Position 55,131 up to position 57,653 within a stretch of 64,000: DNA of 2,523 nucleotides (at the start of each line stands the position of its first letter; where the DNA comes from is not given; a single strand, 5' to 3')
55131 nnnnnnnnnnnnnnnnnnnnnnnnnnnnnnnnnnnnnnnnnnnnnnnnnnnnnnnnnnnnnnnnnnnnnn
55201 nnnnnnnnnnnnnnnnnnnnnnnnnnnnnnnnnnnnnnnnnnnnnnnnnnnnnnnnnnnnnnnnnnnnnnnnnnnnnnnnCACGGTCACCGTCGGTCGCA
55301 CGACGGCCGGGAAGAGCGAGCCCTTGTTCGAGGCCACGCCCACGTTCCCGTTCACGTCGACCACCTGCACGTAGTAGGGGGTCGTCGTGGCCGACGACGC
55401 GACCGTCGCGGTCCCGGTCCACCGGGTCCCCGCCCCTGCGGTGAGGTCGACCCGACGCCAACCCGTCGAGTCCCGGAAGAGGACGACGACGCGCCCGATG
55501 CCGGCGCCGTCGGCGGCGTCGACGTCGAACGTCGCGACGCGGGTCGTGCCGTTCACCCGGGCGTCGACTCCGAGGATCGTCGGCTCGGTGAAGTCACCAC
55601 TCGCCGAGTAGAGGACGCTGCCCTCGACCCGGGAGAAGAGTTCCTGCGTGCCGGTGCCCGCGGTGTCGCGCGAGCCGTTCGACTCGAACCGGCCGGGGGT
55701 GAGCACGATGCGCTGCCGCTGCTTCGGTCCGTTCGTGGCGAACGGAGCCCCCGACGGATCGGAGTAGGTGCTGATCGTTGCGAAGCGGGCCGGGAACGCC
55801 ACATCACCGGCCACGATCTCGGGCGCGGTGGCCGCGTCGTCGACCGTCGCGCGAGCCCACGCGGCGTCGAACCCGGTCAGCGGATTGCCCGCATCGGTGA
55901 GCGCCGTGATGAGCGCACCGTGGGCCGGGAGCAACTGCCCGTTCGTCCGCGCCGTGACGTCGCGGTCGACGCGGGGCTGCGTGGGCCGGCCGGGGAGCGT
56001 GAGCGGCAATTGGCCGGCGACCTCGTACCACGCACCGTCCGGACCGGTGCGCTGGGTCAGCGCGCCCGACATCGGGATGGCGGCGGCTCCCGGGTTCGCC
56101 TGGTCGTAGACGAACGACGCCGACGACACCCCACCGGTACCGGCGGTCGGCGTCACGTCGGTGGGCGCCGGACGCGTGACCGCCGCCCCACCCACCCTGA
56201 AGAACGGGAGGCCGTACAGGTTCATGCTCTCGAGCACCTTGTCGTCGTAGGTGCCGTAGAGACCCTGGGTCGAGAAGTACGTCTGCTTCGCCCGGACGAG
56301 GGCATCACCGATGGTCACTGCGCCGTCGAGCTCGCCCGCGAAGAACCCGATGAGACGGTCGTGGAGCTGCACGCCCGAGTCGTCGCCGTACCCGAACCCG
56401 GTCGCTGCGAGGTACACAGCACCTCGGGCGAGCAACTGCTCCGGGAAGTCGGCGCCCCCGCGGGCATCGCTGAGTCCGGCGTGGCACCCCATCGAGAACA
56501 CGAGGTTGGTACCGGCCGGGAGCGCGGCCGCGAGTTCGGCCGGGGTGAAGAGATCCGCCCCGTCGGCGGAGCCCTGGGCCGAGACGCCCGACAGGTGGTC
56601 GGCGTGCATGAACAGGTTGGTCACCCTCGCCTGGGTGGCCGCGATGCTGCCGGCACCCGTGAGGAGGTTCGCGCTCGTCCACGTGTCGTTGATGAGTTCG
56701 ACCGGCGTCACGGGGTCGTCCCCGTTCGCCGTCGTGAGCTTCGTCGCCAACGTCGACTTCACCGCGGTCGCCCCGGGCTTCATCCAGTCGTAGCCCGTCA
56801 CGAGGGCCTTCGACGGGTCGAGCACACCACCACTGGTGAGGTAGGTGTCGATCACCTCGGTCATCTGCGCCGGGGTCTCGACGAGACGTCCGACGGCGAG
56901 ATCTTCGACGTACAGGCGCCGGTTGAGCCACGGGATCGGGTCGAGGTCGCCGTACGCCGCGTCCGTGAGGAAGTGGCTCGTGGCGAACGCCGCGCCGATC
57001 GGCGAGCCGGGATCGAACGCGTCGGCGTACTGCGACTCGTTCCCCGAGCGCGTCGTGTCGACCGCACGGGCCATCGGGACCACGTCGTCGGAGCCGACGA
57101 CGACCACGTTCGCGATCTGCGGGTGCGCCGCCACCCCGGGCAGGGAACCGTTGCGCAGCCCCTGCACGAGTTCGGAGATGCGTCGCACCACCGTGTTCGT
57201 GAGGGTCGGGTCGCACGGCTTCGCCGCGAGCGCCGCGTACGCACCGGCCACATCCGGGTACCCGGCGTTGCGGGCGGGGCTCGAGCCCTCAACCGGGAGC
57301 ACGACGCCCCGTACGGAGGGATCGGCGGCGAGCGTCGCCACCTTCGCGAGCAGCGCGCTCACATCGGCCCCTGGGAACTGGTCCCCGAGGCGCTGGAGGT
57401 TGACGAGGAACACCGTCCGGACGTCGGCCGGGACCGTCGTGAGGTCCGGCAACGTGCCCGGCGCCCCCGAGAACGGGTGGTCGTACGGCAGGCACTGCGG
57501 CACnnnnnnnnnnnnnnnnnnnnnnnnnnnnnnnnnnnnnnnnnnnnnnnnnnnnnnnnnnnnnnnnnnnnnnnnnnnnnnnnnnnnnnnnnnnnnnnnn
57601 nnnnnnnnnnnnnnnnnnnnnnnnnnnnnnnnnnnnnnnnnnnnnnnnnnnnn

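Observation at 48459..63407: Co-oriented cyclic-nucleotide cluster: cNMP protein, cNMP-patatin, giant secreted C25-like protease, cyclase-STAND-TPR, EAL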

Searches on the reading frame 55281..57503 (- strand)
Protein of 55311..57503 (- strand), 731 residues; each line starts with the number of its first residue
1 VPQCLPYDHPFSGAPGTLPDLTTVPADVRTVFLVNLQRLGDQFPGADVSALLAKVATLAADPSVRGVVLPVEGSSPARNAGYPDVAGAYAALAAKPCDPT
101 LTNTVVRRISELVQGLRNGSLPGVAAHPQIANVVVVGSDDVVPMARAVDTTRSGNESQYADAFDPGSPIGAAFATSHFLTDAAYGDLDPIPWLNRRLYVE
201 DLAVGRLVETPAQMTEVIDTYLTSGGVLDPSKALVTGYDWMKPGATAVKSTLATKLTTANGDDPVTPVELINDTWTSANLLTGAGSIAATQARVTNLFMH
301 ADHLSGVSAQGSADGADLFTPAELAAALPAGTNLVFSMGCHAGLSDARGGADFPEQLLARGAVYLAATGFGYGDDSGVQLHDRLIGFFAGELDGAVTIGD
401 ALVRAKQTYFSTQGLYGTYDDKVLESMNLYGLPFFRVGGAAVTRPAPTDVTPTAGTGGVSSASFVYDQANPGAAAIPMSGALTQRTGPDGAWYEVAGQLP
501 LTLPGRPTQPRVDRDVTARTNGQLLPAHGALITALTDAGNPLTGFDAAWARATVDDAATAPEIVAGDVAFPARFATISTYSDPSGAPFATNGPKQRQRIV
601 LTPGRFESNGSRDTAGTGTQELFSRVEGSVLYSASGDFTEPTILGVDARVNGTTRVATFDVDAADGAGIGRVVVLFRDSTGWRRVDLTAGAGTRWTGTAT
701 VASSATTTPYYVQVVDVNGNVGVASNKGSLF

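Call 25: find_homologous_proteins(query=window:55311-57503:-, max_evalue=0.00001)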
Query seq(731 aa) (731 aa): 31 proteins with E <= 0.00001 among 8000 candidates.
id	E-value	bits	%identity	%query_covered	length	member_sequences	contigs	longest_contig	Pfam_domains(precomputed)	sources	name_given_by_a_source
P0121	1.1e-233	796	65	78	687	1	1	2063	-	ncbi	ncbi:MAG: C25 family cysteine peptidase, partial [Acidimicrobiia bacterium]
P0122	1.6e-185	637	62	67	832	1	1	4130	PF03160.21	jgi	jgi:hypothetical protein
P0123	2.1e-170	587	48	100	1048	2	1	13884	-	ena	-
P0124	5.3e-151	523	48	82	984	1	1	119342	PF28033.1,PF25059.2,PF00041.28,PF16656.12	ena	-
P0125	9.1e-132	459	43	97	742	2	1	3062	-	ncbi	ncbi:MAG TPA: C25 family cysteine peptidase, partial [Acidimicrobiales bacterium]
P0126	5.1e-114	401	50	60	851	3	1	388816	PF01364.25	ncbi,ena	-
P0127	3.0e-112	395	50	61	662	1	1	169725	-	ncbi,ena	-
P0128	3.5e-101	358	38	95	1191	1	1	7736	PF00353.26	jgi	jgi:Ca2+-binding RTX toxin-like protein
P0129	8.6e-99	350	38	86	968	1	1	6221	PF01364.25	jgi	-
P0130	8.2e-80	287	34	99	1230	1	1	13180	-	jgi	-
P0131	1.7e-77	280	33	97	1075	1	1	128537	-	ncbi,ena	-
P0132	2.8e-76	276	50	43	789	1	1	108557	-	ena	-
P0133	3.5e-74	269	33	97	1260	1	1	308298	-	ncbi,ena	-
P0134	6.3e-66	242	32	98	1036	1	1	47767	-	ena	-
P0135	8.2e-63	231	32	96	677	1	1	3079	PF01364.25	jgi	jgi:hypothetical protein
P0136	6.1e-62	228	32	94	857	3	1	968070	-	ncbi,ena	-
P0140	3.2e-49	186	38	53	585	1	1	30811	PF01364.25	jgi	jgi:hypothetical protein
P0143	8.6e-44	168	30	76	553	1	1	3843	PF01364.25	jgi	jgi:hypothetical protein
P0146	1.1e-35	142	32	42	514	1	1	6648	PF01364.25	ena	-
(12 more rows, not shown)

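Call 26: find_encoding_contigs(protein=P0123, flank=10000, max_places=1)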
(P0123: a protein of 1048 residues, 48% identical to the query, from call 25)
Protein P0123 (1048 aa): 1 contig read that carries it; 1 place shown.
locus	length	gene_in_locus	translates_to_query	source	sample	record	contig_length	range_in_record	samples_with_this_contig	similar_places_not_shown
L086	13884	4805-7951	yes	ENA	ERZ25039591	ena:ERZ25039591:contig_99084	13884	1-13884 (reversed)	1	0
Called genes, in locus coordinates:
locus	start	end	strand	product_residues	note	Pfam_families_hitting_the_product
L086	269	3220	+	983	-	PF17892:Cadherin_5, PF17963:Big_9, PF17803:Cadherin_4, PF17892:Cadherin_5, PF17963:Big_9, PF17892:Cadherin_5, PF17963:Big_9, PF17803:Cadherin_4, +16 more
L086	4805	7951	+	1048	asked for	-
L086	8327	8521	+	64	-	PF17803:Cadherin_4, PF17963:Big_9 (weak)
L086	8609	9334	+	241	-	PF17957:Big_7 (faint)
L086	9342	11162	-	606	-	PF13424:TPR_12 (faint), PF07719:TPR_2 (faint), PF17874:TPR_MalT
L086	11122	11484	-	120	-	PF13191:AAA_16 (weak)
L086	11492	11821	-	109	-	PF13191:AAA_16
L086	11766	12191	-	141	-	PF00211:Guanylate_cyc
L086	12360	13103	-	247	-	-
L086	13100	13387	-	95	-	PF18967:PycTM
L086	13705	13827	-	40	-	-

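Call 27: find_encoding_contigs(protein=P0124, flank=10000, max_places=1)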
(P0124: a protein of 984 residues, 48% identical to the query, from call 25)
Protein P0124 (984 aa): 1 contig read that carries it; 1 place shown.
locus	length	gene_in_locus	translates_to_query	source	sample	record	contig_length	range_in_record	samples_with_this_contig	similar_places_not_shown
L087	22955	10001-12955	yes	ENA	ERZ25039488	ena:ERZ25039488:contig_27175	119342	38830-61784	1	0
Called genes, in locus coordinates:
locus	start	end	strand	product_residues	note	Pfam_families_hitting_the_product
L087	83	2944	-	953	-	PF00211:Guanylate_cyc (weak), PF13191:AAA_16, PF07719:TPR_2 (faint), PF00515:TPR_1 (faint), PF13424:TPR_12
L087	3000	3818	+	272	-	-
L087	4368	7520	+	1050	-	PF17803:Cadherin_4, PF17892:Cadherin_5, PF17963:Big_9, PF18911:PKD_4 (weak)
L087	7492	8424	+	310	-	-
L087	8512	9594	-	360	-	-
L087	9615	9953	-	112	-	-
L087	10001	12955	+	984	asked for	PF16656:Pur_ac_phosph_N (faint), PF00041:fn3, PF25059:FN3_DSCAM-DSCAML_C (weak), PF28033:Fn3_ROS1 (faint), PF00041:fn3, PF25059:FN3_DSCAM-DSCAML_C, PF00041:fn3, PF25059:FN3_DSCAM-DSCAML_C (weak)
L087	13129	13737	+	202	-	PF04055:Radical_SAM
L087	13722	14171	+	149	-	-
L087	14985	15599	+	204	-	PF01871:AMMECR1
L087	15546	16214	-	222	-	-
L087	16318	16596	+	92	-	PF07992:Pyr_redox_2 (weak)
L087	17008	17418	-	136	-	-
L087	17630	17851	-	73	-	-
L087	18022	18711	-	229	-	-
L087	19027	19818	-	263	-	PF00561:Abhydrolase_1, PF12146:Hydrolase_4, PF12697:Abhydrolase_6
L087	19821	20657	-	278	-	-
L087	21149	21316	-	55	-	PF13378:MR_MLE_C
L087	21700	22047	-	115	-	-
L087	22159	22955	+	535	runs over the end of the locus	-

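Call 28: find_encoding_contigs(protein=P0126, flank=10000, max_places=1)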
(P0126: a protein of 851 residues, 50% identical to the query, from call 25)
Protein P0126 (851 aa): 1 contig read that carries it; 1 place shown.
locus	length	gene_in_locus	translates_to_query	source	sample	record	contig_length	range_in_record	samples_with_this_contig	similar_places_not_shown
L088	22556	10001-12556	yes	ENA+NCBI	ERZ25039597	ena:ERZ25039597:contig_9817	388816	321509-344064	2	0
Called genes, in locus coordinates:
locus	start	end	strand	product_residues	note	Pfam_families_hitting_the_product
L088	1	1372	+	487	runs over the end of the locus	PF02771:Acyl-CoA_dh_N, PF02770:Acyl-CoA_dh_M, PF00441:Acyl-CoA_dh_1, PF08028:Acyl-CoA_dh_2 (faint)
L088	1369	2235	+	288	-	PF12146:Hydrolase_4, PF00561:Abhydrolase_1 (weak), PF00326:Peptidase_S9 (faint)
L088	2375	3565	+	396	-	PF00108:Thiolase_N, PF02803:Thiolase_C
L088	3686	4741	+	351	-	PF03773:ArsP_1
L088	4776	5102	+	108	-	PF13192:Thioredoxin_3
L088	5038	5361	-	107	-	-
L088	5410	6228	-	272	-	-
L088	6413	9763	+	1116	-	-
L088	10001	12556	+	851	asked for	PF01364:Peptidase_C25 (faint)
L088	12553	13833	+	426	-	-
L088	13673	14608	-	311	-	-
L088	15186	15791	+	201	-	-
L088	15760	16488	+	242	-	PF17892:Cadherin_5, PF17963:Big_9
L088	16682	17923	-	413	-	PF13424:TPR_12 (faint)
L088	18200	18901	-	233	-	PF13191:AAA_16 (weak)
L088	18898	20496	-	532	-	PF00211:Guanylate_cyc (weak), PF13191:AAA_16 (faint), PF00211:Guanylate_cyc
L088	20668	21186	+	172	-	PF18967:PycTM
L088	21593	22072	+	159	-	PF12120:Arr-ms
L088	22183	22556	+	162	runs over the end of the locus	PF04075:F420H2_quin_red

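Call 29: find_encoding_contigs(protein=P0127, flank=10000, max_places=1)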
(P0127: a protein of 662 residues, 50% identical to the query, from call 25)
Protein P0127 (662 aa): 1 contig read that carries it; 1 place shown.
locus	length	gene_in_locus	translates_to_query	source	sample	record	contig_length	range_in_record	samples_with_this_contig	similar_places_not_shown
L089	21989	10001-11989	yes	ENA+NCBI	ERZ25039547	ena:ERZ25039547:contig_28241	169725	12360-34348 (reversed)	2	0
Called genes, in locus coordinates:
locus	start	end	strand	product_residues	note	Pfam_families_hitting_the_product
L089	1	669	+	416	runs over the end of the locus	PF00070:Pyr_redox (faint), PF00890:FAD_binding_2 (weak), PF01266:DAO, PF07992:Pyr_redox_2 (faint), PF13450:NAD_binding_8 (faint)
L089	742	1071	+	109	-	PF06253:MTTB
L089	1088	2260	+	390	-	PF06253:MTTB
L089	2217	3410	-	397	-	PF00005:ABC_tran, PF13304:AAA_21 (faint), PF17912:OB_MalK (weak)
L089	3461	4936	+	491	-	PF00724:Oxidored_FMN, PF13450:NAD_binding_8 (faint), PF00890:FAD_binding_2 (faint), PF03486:HI0933_like (faint), PF07992:Pyr_redox_2, PF12831:FAD_oxidored (weak)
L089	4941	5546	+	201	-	-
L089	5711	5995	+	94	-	PF17803:Cadherin_4, PF17963:Big_9 (weak)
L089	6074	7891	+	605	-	PF17963:Big_9 (weak), PF17803:Cadherin_4 (weak), PF17892:Cadherin_5, PF17963:Big_9, PF17892:Cadherin_5, PF17963:Big_9, PF17803:Cadherin_4, PF17963:Big_9, +1 more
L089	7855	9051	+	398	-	-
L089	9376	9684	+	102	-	-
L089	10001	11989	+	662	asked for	-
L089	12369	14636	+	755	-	PF17803:Cadherin_4 (weak), PF17892:Cadherin_5, PF17963:Big_9, PF16184:Cadherin_3 (faint), PF17963:Big_9 (weak), PF17803:Cadherin_4, PF17892:Cadherin_5, PF17963:Big_9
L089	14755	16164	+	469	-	-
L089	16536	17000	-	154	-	PF13424:TPR_12 (weak)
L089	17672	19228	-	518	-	PF00211:Guanylate_cyc, PF13191:AAA_16 (weak)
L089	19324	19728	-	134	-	-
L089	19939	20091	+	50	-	-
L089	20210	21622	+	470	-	PF00392:GntR, PF13545:HTH_Crp_2 (faint), PF00155:Aminotran_1_2, PF12897:Asp_aminotransf (faint)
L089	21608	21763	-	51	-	-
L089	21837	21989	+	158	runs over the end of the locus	-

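Call 30: find_encoding_contigs(protein=P0133, flank=10000, max_places=1)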
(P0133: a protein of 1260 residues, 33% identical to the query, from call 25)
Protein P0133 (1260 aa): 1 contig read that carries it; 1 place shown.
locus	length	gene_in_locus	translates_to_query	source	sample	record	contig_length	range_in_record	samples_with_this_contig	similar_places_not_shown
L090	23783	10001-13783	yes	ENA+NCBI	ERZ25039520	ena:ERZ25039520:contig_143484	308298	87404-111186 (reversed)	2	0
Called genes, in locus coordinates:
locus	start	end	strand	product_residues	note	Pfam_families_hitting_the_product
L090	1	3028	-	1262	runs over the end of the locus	PF00211:Guanylate_cyc, PF13191:AAA_16, PF13374:TPR_10 (faint), PF07719:TPR_2 (faint), PF00515:TPR_1 (faint), PF13424:TPR_12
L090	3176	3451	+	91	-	-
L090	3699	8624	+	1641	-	PF05048:NosD (faint), PF13229:Beta_helix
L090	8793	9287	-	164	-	-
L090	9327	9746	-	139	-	-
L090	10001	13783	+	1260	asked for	-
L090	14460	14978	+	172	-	PF26549:Tricorn_N, PF07676:PD40, PF26549:Tricorn_N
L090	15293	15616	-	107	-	-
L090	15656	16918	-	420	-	PF00892:EamA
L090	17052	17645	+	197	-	PF12844:HTH_19 (weak), PF13560:HTH_31, PF01381:HTH_3, PF13443:HTH_26 (weak), PF07883:Cupin_2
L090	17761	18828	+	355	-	PF02615:Ldh_2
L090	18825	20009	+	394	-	PF01041:DegT_DnrJ_EryC1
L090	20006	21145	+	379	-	PF00155:Aminotran_1_2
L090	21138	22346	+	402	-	PF00155:Aminotran_1_2, PF01053:Cys_Met_Meta_PP, PF01041:DegT_DnrJ_EryC1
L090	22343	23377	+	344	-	PF00389:2-Hacid_dh, PF02826:2-Hacid_dh_C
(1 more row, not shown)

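Call 31: find_encoding_contigs(protein=P0136, flank=10000, max_places=1)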
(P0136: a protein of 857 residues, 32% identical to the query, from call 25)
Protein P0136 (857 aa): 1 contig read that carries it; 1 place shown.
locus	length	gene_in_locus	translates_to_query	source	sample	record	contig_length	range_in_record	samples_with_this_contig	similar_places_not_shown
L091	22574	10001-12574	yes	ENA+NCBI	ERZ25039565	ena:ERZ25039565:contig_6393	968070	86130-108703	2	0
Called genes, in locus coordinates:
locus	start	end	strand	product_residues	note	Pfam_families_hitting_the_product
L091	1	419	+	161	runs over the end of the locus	-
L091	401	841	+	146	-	-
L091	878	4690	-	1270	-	PF00211:Guanylate_cyc, PF13432:TPR_16 (faint), PF00211:Guanylate_cyc (weak), PF13191:AAA_16, PF13176:TPR_7 (faint), PF14938:SNAP (faint), PF00515:TPR_1 (faint), PF13424:TPR_12, +3 more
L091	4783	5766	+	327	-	-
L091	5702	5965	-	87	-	-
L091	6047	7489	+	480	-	PF13229:Beta_helix (faint), PF05048:NosD (faint)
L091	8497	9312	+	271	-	-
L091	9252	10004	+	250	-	-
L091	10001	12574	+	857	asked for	-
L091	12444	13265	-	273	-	PF00072:Response_reg, PF08281:Sigma70_r4_2, PF00196:GerE, PF04545:Sigma70_r4 (weak)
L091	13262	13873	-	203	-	PF13581:HATPase_c_2, PF02518:HATPase_c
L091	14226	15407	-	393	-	PF04024:PspC, PF09922:LiaF-like_C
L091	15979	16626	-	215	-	PF01872:RibD_C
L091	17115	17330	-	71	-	-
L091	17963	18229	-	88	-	-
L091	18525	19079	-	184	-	PF07336:ABATE, PF11706:zf-CGNR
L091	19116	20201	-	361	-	PF01594:AI-2E_transport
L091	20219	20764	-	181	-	PF20469:OLD-like_TOPRIM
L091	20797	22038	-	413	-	PF00180:Iso_dh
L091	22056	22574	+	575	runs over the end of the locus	PF20423:AceK_regulatory, PF06315:AceK_kinase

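Call 34: search_protein_families(library=pfam, proteins=[L086:12360-13103:-, L088:20668-21186:+, L087:3000-3818:+, L091:4783-5766:+], max_evalue=0.001)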
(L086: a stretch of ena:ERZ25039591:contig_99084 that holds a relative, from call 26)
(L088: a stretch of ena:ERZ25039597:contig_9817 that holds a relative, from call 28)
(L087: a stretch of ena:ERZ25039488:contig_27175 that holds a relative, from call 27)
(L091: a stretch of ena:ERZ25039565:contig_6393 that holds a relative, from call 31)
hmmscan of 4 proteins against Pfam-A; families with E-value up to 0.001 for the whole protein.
L086:12360-13103:- (247 aa): 0 families

L088:20668-21186:+ (172 aa): 1 family
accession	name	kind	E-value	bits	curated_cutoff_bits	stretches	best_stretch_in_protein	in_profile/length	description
PF18967.5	PycTM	-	6.9e-13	49.4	27.2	1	62-156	7-107/107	Pycsar effector protein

L087:3000-3818:+ (272 aa): 0 families

L091:4783-5766:+ (327 aa): 0 families

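Call 47: predict_structure(alignment_id=A3)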
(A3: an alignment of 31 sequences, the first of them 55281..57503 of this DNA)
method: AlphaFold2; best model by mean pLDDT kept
length: 741 residues; sequences in the alignment: 31
mean_pLDDT: 88.7   pTM: 0.91
mean pLDDT of the five models: 88.7, 87.0, 86.6, 85.3, 82.5
residues with pLDDT >= 90: 482; 70-90: 206; 50-70: 43; < 50: 10
segments of 3 or more residues with pLDDT < 50: 736-741
pLDDT, mean of each block of 10 residues (from residue 1): 66 83 96 94 86 96 97 91 95 93 97 95 95 96 94 88 88 94 93 86 94 92 94 94 93 96 95 94 90 94 92 84 93 91 83 92 94 78 95 95 95 85 94 91 85 91 94 91 85 86 81 95 94 91 85 66 58 86 88 90 85 68 95 94 90 89 93 92 94 93 79 94 71 52 36
secondary structure, 60 per line:
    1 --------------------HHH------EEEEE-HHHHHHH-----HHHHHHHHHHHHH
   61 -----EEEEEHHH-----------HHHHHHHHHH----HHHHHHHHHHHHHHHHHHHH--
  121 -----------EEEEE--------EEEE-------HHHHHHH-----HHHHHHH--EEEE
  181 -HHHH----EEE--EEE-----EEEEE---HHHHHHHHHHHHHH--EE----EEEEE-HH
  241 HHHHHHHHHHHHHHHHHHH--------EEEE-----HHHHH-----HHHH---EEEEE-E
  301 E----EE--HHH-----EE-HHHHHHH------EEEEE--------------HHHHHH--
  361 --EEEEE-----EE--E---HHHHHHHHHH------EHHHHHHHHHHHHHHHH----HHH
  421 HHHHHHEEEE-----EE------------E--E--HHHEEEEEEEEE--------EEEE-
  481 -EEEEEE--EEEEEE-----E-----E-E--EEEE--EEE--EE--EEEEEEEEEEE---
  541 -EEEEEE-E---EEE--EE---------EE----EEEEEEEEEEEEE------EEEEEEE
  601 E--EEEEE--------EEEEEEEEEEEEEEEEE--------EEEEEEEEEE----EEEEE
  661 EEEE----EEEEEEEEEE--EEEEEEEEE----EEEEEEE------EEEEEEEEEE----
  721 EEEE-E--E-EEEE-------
elements in order (helices of 4 or more, strands of 3 or more residues): E30-34 H36-42 H48-60 E66-70 H85-94 H99-118 E132-136 E145-148 H156-162 H168-174 E177-180 H182-185 E190-192 E195-197 E203-207 H211-224 E233-237 H239-259 E268-271 H277-281 H287-290 E294-298 H321-327 E334-338 H353-358 E363-367 H381-390 H398-413 H418-426 E427-430 E459-467 E476-479 E482-487 E490-495 E512-515 E518-520 E527-537 E542-547 E553-555 E575-587 E594-601 E604-608 E617-633 E642-651 E656-664 E669-678 E681-689 E694-700 E707-716 E721-724 E731-734
